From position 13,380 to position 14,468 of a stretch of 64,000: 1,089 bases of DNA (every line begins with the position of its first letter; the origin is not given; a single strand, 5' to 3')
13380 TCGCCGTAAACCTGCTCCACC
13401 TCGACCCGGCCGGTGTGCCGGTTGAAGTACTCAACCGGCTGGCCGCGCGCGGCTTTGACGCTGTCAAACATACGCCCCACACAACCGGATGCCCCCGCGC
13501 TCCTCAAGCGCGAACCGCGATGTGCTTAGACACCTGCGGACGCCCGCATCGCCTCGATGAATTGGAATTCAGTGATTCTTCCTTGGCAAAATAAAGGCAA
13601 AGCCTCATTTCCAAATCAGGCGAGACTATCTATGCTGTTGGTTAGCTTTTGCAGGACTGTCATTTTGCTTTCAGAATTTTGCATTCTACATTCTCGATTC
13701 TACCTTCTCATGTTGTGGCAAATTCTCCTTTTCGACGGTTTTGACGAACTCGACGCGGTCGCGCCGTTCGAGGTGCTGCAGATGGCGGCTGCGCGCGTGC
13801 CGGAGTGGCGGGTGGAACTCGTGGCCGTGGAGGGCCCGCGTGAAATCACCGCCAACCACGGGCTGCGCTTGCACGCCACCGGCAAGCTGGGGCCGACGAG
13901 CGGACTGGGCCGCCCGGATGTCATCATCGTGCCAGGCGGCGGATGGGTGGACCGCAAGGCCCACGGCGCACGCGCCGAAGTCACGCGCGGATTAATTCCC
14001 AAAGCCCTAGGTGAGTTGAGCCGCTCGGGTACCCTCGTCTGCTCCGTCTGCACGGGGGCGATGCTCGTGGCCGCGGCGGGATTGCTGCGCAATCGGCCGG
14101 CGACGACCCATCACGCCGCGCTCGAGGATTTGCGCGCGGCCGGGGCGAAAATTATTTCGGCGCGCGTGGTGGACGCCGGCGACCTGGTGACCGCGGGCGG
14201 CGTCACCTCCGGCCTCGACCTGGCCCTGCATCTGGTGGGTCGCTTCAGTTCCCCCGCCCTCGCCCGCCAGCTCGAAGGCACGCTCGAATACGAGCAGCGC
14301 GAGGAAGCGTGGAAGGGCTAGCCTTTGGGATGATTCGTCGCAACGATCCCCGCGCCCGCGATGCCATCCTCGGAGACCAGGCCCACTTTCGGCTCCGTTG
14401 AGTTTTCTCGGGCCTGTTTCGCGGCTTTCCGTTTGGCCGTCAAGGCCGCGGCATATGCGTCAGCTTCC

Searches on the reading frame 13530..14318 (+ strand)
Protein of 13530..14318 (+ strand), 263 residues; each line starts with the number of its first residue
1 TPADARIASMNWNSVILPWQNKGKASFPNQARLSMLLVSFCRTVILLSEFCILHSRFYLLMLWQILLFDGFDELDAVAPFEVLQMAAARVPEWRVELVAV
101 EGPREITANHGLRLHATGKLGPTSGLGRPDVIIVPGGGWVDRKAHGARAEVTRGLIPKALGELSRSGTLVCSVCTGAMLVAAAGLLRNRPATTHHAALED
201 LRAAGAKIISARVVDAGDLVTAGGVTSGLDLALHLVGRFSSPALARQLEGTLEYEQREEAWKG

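Call 77: search_protein_families(library=pfam, proteins=[window:13530-14318:+], max_evalue=0.001)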
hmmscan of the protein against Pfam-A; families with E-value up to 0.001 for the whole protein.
window:13530-14318:+ (263 aa): 1 family
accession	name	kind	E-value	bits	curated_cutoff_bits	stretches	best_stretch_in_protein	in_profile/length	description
PF01965.30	DJ-1_PfpI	-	6.4e-23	81.8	26.6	1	65-236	5-163/165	DJ-1/PfpI family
